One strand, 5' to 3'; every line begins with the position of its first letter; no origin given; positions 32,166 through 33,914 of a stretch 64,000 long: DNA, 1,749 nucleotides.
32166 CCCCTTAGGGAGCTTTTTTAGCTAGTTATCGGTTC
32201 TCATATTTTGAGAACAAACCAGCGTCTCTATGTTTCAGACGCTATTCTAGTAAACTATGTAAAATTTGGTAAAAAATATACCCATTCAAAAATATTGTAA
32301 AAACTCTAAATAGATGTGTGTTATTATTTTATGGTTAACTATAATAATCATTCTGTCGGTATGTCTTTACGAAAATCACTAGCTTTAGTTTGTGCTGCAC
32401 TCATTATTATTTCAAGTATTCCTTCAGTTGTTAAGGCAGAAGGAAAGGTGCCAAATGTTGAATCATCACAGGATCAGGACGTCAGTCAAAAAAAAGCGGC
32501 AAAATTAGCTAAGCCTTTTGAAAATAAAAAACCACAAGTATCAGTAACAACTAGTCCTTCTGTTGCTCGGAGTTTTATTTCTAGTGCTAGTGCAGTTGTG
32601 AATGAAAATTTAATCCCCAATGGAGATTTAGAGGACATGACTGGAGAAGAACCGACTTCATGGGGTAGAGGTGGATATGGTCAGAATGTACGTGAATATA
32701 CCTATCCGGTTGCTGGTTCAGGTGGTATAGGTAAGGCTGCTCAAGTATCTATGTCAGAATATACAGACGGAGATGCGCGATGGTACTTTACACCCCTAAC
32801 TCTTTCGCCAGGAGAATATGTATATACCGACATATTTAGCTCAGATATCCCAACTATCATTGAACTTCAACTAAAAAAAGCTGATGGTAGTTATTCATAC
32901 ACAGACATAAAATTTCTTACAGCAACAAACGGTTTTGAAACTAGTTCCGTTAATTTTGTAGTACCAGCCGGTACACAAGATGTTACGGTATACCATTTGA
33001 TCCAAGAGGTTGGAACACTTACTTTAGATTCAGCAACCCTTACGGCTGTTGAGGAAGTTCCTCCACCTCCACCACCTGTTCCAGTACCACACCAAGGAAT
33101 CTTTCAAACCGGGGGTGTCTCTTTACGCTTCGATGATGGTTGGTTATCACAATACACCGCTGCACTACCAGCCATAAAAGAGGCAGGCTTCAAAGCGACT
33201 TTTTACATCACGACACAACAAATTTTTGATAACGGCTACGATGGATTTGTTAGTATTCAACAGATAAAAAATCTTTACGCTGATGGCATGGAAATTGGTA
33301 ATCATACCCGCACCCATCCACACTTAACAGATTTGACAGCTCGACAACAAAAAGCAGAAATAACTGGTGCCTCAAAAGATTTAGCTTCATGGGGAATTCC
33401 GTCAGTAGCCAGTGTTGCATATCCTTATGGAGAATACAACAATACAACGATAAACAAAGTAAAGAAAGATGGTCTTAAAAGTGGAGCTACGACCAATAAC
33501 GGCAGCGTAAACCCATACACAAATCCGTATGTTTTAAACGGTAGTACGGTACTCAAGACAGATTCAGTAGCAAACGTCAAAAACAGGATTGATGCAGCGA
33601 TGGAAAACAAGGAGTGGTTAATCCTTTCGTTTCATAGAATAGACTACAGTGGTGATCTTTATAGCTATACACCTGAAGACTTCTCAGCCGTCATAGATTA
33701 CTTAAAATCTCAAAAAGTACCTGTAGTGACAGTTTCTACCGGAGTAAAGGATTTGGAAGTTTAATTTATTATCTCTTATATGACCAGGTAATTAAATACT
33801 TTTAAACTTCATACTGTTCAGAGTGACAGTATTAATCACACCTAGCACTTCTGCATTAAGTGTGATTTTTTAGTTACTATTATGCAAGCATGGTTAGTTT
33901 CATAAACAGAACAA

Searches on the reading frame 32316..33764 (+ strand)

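Call 43: search_protein_families(library=pfam, proteins=[window:32316-33764:+], max_evalue=0.001)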
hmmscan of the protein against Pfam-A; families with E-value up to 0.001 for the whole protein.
window:32316-33764:+ (482 aa): 1 family
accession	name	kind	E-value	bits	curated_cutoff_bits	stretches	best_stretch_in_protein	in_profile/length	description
PF01522.26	Polysacc_deac_1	-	1.7e-27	96.2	23.1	1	268-388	9-122/124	Polysaccharide deacetylase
